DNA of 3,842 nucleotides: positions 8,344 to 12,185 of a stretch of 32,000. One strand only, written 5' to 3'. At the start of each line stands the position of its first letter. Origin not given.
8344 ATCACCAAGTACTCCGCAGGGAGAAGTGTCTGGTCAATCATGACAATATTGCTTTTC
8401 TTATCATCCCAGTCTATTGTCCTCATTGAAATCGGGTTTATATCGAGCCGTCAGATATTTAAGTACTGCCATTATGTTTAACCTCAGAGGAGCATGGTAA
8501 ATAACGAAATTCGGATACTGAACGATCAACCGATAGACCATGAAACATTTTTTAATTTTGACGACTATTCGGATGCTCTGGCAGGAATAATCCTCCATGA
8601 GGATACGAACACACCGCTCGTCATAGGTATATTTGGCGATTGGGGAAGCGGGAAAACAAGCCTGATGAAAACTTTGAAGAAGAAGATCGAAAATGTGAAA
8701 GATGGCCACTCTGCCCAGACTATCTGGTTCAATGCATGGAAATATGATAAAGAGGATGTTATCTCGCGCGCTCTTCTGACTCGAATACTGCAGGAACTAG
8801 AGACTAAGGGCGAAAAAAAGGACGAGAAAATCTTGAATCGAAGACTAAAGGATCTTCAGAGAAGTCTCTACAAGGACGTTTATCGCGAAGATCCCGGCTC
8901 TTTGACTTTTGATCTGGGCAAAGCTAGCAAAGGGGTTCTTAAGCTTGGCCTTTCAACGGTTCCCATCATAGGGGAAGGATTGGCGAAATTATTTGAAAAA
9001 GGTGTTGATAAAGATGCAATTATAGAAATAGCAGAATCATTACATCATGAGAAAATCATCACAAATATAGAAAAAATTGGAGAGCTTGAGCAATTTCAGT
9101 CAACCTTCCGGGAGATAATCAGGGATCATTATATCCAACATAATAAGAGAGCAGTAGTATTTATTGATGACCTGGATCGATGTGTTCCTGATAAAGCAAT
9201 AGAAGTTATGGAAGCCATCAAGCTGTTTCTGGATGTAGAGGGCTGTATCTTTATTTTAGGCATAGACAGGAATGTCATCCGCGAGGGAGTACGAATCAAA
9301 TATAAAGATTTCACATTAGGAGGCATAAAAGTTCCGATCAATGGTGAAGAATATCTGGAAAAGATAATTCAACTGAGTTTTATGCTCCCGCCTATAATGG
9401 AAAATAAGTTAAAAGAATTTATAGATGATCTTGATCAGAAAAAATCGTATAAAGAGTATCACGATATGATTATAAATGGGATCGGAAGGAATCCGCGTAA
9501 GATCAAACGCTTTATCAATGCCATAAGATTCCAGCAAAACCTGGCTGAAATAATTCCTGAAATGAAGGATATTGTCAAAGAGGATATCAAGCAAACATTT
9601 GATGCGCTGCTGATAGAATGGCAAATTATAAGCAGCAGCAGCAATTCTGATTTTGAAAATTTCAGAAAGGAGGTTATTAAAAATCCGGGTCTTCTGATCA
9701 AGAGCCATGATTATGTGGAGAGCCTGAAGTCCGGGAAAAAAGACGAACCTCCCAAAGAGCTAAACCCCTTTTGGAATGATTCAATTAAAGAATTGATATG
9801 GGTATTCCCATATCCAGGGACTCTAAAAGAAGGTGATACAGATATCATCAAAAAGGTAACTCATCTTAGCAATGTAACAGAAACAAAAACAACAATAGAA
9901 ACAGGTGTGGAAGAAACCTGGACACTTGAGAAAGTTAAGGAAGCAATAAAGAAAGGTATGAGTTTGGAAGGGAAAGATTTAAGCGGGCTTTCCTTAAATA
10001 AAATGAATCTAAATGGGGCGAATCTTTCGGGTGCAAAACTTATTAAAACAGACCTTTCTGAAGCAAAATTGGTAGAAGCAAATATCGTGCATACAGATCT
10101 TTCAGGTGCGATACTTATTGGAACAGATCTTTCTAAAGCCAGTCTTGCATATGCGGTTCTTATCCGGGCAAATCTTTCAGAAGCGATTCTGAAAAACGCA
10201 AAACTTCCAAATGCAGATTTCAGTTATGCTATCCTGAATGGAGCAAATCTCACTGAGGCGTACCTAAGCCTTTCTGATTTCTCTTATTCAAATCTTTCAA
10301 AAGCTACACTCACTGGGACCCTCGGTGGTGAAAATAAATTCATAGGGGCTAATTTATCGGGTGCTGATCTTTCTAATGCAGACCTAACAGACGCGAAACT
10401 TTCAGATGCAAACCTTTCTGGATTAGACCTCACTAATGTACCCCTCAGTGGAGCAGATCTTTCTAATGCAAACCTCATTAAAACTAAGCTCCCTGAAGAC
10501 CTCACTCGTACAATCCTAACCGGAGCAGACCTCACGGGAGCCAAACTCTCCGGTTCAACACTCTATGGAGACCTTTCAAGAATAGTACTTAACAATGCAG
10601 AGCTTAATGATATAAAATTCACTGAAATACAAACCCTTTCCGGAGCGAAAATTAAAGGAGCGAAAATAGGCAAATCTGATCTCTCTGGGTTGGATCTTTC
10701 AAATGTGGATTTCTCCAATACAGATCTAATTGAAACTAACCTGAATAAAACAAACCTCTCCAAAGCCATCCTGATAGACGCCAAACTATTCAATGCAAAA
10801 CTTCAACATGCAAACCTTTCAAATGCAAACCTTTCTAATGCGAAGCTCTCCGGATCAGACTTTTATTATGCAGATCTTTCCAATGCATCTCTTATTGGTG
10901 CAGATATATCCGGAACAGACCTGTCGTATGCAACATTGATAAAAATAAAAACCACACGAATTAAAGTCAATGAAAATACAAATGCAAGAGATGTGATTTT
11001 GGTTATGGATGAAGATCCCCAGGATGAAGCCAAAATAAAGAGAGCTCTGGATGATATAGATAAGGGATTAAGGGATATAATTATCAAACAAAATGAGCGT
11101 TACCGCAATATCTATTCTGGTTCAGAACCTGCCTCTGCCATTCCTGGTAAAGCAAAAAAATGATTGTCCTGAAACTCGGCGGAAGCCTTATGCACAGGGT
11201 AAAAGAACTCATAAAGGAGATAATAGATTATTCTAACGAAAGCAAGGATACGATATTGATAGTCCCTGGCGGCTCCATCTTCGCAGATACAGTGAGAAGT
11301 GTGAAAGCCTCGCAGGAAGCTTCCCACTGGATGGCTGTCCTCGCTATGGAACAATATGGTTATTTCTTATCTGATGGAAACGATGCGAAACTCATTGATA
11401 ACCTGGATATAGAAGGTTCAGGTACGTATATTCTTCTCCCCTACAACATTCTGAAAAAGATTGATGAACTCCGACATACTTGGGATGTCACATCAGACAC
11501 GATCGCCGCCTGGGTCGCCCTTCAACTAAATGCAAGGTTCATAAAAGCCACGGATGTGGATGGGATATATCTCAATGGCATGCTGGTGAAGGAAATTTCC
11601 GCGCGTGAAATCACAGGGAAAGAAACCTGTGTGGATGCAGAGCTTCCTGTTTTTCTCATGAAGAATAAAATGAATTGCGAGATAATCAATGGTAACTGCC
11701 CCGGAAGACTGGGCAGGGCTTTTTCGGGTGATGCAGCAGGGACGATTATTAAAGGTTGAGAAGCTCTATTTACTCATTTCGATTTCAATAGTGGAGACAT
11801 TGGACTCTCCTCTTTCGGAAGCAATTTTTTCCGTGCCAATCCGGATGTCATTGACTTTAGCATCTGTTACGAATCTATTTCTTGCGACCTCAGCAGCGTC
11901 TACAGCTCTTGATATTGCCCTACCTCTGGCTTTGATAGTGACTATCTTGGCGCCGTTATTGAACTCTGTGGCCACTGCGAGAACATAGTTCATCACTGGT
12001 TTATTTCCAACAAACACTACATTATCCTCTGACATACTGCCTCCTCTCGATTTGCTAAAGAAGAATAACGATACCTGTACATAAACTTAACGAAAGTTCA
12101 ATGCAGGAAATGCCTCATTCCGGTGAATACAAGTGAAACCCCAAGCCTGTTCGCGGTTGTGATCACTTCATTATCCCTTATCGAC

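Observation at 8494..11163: KAP P-loop NTPase fused to a ~320-residue pentapeptide-repeat domain in one polypeptide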

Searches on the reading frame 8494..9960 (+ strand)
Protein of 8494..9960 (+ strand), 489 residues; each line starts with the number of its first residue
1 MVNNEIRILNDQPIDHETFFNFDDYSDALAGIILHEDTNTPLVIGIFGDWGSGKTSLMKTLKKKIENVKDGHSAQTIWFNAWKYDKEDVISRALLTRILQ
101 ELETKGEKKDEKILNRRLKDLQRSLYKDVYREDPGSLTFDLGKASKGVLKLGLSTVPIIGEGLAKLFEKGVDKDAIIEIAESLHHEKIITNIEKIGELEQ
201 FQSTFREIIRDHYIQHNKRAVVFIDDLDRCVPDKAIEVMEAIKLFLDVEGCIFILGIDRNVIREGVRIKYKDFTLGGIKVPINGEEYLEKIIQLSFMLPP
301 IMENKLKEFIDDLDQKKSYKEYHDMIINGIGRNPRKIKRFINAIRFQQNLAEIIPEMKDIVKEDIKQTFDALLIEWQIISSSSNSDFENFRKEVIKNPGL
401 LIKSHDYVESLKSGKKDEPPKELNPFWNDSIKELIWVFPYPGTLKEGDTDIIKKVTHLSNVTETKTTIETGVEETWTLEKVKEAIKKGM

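Call 22: search_solved_structures(query=window:8494-9960:+, max_evalue=0.01)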
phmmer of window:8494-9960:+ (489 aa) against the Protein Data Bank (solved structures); distinct sequences matched with E-value up to 0.01: 0.

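Call 23: search_dna_similar(query=window:8494-9960:+, collection=plasmids, mode=protein, max_rows=15)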
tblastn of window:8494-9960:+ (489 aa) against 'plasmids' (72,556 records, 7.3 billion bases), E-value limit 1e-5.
Records with a match: 233; places in all: 237; records where one place covers at least 80% of the query: 5.
Best place of each record, by identity: <60% 233.
By first word of the organism name: Klebsiella 28; Bacillus 22; Rhizobium 16; Vibrio 16; Agrobacterium 14; Deinococcus 14; Pantoea 12; Sinorhizobium 8; Ralstonia 6; Acinetobacter 5; and 62 more.
By predicted mobility (MOB-suite, as given by PLSDB): non-mobilizable 120; conjugative 80; mobilizable 33.
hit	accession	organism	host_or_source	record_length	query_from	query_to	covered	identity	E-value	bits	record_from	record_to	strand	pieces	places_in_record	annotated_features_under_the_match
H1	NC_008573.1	Shewanella sp. ANA-3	-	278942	19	430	84%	25.6%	1e-17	94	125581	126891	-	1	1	P-loop NTPase fold protein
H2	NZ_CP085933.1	Segatella copri DSM 18205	-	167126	15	401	79%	26.9%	1e-22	109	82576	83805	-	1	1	P-loop NTPase fold protein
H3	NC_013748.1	Haloterrigena turkmenica DSM 5511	-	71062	4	407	83%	25.7%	4e-19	99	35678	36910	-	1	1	P-loop NTPase fold protein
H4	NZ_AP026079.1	Acaryochloris marina MBIC10699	cell culture,Ascidian, Diplosoma similis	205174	4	351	71%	29.5%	1e-32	139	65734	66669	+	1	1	KAP family NTPase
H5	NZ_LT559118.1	Nonomuraea gerenzanensis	-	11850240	6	344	69%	30.2%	3e-27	123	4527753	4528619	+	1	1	none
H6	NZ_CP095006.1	Halococcus dombrowskii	Direct from delivered sample,Rock salt ...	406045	20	417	81%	25.0%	7e-20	100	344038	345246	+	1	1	P-loop NTPase fold protein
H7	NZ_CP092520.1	Cetobacterium somerae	Danio rerio,tissue sample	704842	10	352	70%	29.0%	3e-16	89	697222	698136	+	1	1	P-loop NTPase fold protein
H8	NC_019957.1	Mycobacterium sp. JS623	-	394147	20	348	67%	29.5%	3e-32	138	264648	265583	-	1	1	P-loop NTPase fold protein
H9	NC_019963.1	Natrinema pellirubrum DSM 15624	-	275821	7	407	82%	24.2%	7e-21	103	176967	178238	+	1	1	P-loop NTPase fold protein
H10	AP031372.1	Enterococcus casseliflavus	-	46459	27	374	71%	27.5%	7e-14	82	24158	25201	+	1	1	hypothetical protein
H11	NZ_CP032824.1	Aliarcobacter cryaerophilus ATCC 43158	bovine,cell culture,Aborted bovine ...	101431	17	353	69%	28.1%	8e-29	128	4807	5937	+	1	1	P-loop NTPase fold protein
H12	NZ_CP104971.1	Phyllobacterium zundukense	Vicia costata,cell culture,root nodule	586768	1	376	77%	25.1%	2e-17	93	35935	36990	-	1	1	KAP family NTPase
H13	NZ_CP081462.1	Vagococcus fluvialis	Halichondria panicea,isolate,marine ...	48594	15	351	69%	27.7%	3e-25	117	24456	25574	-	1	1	P-loop NTPase fold protein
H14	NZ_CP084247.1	Enterococcus lactis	goat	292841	15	351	69%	27.7%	3e-25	117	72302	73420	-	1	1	P-loop NTPase fold protein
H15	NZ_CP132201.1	Bacillus thuringiensis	Coprinus comatus,whole organism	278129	4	407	83%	23.1%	5e-15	86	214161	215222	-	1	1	KAP family NTPase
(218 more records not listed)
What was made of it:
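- Tried and rejected: Plasmid hits are 23-30% identical and cover the KAP domain only (call 23).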

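Call 24: search_dna_similar(query=window:8494-9960:+, collection=phages, mode=protein, max_rows=15)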
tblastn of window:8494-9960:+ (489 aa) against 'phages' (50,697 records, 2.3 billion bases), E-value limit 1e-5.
Records with a match: 3; places in all: 3; records where one place covers at least 80% of the query: 0.
Best place of each record, by identity: <60% 3.
By first word of the organism name: Bacteriophage 2; Fusobacterium 1.
By host as written in the record: Fusobacterium necrophorum subsp. necrophorum strain FN37 1; - 1; Helicobacter sp. 1.
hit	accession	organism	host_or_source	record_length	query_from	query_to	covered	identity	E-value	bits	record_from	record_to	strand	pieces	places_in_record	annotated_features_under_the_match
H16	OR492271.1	Fusobacterium phage phiFN37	Fusobacterium necrophorum subsp. ...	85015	37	397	74%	24.7%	3e-12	76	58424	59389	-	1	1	hypothetical protein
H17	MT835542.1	Bacteriophage sp.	human fecal samples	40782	4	299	61%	29.3%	1e-12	77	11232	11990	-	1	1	record has no annotation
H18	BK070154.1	Bacteriophage sp.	Helicobacter sp.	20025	33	316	58%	23.4%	1e-10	70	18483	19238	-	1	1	hypothetical protein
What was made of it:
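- Tried and rejected: Only 3 distant phage hits were found (call 24).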

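Call 63: search_solved_structures(query=A2, max_evalue=1)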
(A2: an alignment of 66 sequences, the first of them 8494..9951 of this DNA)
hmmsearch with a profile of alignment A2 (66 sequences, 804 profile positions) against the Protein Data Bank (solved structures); distinct sequences matched with E-value up to 1: 64 (the best 60 are shown).
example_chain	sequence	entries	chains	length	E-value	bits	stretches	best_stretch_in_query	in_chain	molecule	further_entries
7spq_A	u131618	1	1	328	1.5e-49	172.5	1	532-783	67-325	Serine/threonine kinase ToxD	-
6vqp_A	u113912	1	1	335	1.2e-40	143.1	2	549-697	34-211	CalU17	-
7ml6_A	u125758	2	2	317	1.4e-40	142.8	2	546-697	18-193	CalU17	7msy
6muj_A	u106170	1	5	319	4.1e-38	134.6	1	550-786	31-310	Formylglycine-generating enzyme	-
2q17_A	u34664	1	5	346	5.1e-38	134.3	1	550-786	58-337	formylglycine generating enzyme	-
5nxl_A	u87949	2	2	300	3e-37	131.8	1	545-786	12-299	Non-specific serine/threonine protein kinase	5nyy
31dc_A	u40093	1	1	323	4.8e-37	131.1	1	541-788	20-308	Formylglycine-generating enzyme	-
6s07_A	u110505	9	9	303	8.3e-37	130.3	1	549-786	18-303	Formylglycine-generating enzyme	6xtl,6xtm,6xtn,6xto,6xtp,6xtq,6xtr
5ssx_A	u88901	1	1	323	1.2e-36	129.7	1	541-788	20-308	Formylglycine-generating enzyme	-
5ssy_A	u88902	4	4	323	1.4e-36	129.6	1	541-788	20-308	Formylglycine-generating enzyme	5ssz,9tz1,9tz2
1y1e_X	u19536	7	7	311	2.1e-36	129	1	544-786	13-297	C-alpha-formyglycine-generating enzyme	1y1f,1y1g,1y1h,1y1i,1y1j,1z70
8aru_A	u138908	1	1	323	2.1e-36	129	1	541-788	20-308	Formylglycine-generating enzyme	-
2aft_X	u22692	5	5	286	5.3e-36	127.6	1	548-784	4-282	Sulfatase modifying factor 1 | Sulfatase-modifying factor 1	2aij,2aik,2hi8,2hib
2afy_X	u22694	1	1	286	1.4e-35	126.2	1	548-784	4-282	Sulfatase modifying factor 1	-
2aii_X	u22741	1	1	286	1.5e-35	126.1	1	548-784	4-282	Sulfatase modifying factor 1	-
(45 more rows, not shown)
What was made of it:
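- Closest known: KAP NTPase + FGE-sulfatase / C-type-lectin proteins of Chloroflexi. Different: The C-terminal module has a different fold, matching FGE, TvpA and Mtd (call 63).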

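Call 64: predict_structure(alignment_id=A2)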
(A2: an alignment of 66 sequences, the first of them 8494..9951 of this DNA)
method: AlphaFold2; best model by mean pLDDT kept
length: 486 residues; sequences in the alignment: 66
mean_pLDDT: 86.0   pTM: 0.79
mean pLDDT of the five models: 86.0, 82.9, 80.3, 79.8, 79.5
residues with pLDDT >= 90: 314; 70-90: 100; 50-70: 50; < 50: 22
segments of 3 or more residues with pLDDT < 50: 1-3, 151-161, 467-473
pLDDT, mean of each block of 10 residues (from residue 1): 69 79 94 93 96 95 91 92 90 94 94 95 86 63 56 43 56 67 62 81 95 95 96 94 93 97 92 74 89 95 95 91 96 94 94 89 88 96 92 96 96 91 92 96 92 93 60 65 86
secondary structure, 60 per line:
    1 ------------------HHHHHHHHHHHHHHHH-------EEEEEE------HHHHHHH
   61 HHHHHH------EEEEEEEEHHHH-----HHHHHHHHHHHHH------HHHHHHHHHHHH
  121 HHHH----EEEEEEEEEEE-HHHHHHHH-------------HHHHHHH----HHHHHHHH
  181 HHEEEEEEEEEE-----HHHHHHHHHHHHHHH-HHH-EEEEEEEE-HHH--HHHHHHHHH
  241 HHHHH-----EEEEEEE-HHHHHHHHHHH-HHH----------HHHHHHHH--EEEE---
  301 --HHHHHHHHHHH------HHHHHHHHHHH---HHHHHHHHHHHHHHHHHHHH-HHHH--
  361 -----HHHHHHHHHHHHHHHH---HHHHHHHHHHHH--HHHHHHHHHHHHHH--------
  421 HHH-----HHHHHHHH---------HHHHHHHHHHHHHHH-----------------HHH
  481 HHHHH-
elements in order: H19-34 E42-47 H54-66 E73-80 H81-84 H90-102 H109-124 E129-139 H141-148 H162-168 H173-182 E183-192 H198-212 E218-225 H232-245 E251-257 H259-269 H284-291 E294-297 H303-313 H320-330 H334-353 H355-358 H366-381 H385-396 H399-412 H429-436 H446-460 H478-485
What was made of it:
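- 8557..9540 (+): KAP-family P-loop NTPase core (aa 22-349). Walker A is at 8626-8661 and Walker B at 9148-9183. An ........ motif lies at aa 333-340. The KAP-only AlphaFold2 model has pLDDT 86 and pTM 0.79 (call 64).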

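Call 66: fold_search(model_id=the predicted structure, library=pdb)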
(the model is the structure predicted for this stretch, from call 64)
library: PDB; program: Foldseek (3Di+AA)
matches with E <= 10: 935; with E <= 0.001: 19
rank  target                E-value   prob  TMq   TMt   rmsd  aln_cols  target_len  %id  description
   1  8hr8_F                2.8e-06  1.00  0.41  0.26  16.4       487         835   12  Structure of heptameric RdrA ring (released 2023-02-01)
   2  8hr8_E                2.8e-06  1.00  0.40  0.26  16.5       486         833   12  Structure of heptameric RdrA ring (released 2023-02-01)
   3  8hrb_A                3.7e-06  1.00  0.38  0.24  16.5       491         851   13  Structure of tetradecameric RdrA ring in RNA-loading state (released 2023-02-01)
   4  8hra_C                5.7e-06  1.00  0.39  0.25  16.6       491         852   12  Structure of heptameric RdrA ring in RNA-loading state (released 2023-02-01)
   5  8hr8_A                7.3e-06  1.00  0.43  0.27  16.0       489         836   12  Structure of heptameric RdrA ring (released 2023-02-01)
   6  8hr8_G                9.2e-06  1.00  0.43  0.28  16.1       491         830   12  Structure of heptameric RdrA ring (released 2023-02-01)
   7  8hr8_C                1.1e-05  1.00  0.43  0.27  16.6       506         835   10  Structure of heptameric RdrA ring (released 2023-02-01)
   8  8hr8_H                4.2e-05  1.00  0.41  0.26  16.8       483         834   12  Structure of heptameric RdrA ring (released 2023-02-01)
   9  8fnw_M                4.5e-05  1.00  0.40  0.27  15.5       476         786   12  Structure of RdrA-RdrB complex from Escherichia coli RADAR defense system (released 2023-02-01)
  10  8fnt_E                8.3e-05  1.00  0.42  0.28  14.9       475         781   12  Structure of RdrA from Escherichia coli RADAR defense system (released 2023-02-01)
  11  8hr7_A                9.6e-05  1.00  0.40  0.26  16.0       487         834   12  Structure of RdrA-RdrB complex (released 2023-02-01)
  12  8fnt_A                1.0e-04  1.00  0.42  0.28  14.9       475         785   12  Structure of RdrA from Escherichia coli RADAR defense system (released 2023-02-01)
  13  8fnu_A                1.2e-04  1.00  0.41  0.27  16.7       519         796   14  Structure of RdrA from Streptococcus suis RADAR defense system (released 2023-02-01)
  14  1w5t_C                1.3e-04  1.00  0.32  0.38  19.5       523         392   12  Structure of the Aeropyrum Pernix ORC2 protein (ADPNP-ADP complexes) (released 2004-10-05)
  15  8fnt_D                1.4e-04  1.00  0.42  0.28  14.9       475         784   12  Structure of RdrA from Escherichia coli RADAR defense system (released 2023-02-01)
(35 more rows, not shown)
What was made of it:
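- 8557..9540 (+): Best solved-structure matches are RdrA, then Orc1/Cdc6 (call 66).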

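Call 80: fold_search(model_id=the predicted structure, library=viral)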
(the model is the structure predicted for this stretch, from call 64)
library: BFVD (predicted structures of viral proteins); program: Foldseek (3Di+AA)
matches with E <= 10: 519; with E <= 0.001: 5
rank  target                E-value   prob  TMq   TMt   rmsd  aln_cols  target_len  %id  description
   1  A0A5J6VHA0            9.4e-10  1.00  0.35  0.40  23.1       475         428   14  KAP family P-loop domain protein [Megaviridae environmental sample]
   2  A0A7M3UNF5            9.7e-05  1.00  0.25  0.31  19.5       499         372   11  ATPase AAA-type core domain-containing protein [Pyramimonas orientalis virus 01B]
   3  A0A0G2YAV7            1.6e-04  1.00  0.26  0.33  19.0       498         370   13  Replication factor c small subunit [Acanthamoeba polyphaga mimivirus Kroon]
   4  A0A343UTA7            5.6e-04  1.00  0.27  0.40  12.4       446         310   10  (no name in the UniProt tables at hand)
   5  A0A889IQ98            5.9e-04  1.00  0.31  0.40  12.4       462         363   11  (no name in the UniProt tables at hand)
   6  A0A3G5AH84            1.1e-03  1.00  0.32  0.30  17.6       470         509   11  Uncharacterized protein [Sylvanvirus sp.]
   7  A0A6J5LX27            1.6e-03  1.00  0.29  0.35  19.3       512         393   13  AAA domain containing protein [uncultured Caudovirales phage]
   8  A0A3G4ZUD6            2.3e-03  0.87  0.20  0.12  31.8       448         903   12  Stage V sporulation protein K [Dasosvirus sp.]
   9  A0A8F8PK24            2.6e-03  0.99  0.28  0.37  18.4       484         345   10  Replication factor C clamp loader [Clandestinovirus]
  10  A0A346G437            2.9e-03  1.00  0.30  0.40  16.5       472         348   12  (no name in the UniProt tables at hand)
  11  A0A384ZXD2            4.0e-03  0.98  0.26  0.30  19.4       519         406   11  Putative DNA polymerase III [Dickeya phage vB_DsoM_JA29]
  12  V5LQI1                4.6e-03  1.00  0.26  0.35  22.4       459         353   12  (no name in the UniProt tables at hand)
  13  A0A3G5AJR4            6.1e-03  1.00  0.33  0.45  13.5       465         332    9  Replication factor C small subunit [Sylvanvirus sp.]
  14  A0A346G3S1            7.1e-03  0.99  0.29  0.31  15.6       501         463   10  (no name in the UniProt tables at hand)
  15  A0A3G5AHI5            7.8e-03  0.98  0.28  0.27  14.2       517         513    9  Uncharacterized protein [Sylvanvirus sp.]
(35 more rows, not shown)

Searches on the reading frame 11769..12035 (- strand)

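Call 3: search_protein_families(library=pfam, proteins=[window:11769-12035:-], max_evalue=0.01)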
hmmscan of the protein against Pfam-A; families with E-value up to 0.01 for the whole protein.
window:11769-12035:- (89 aa): 1 family
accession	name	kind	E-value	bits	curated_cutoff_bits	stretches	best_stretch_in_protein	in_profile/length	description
PF01918.27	Alba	-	4.2e-19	68.5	25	1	5-67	1-65/66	Alba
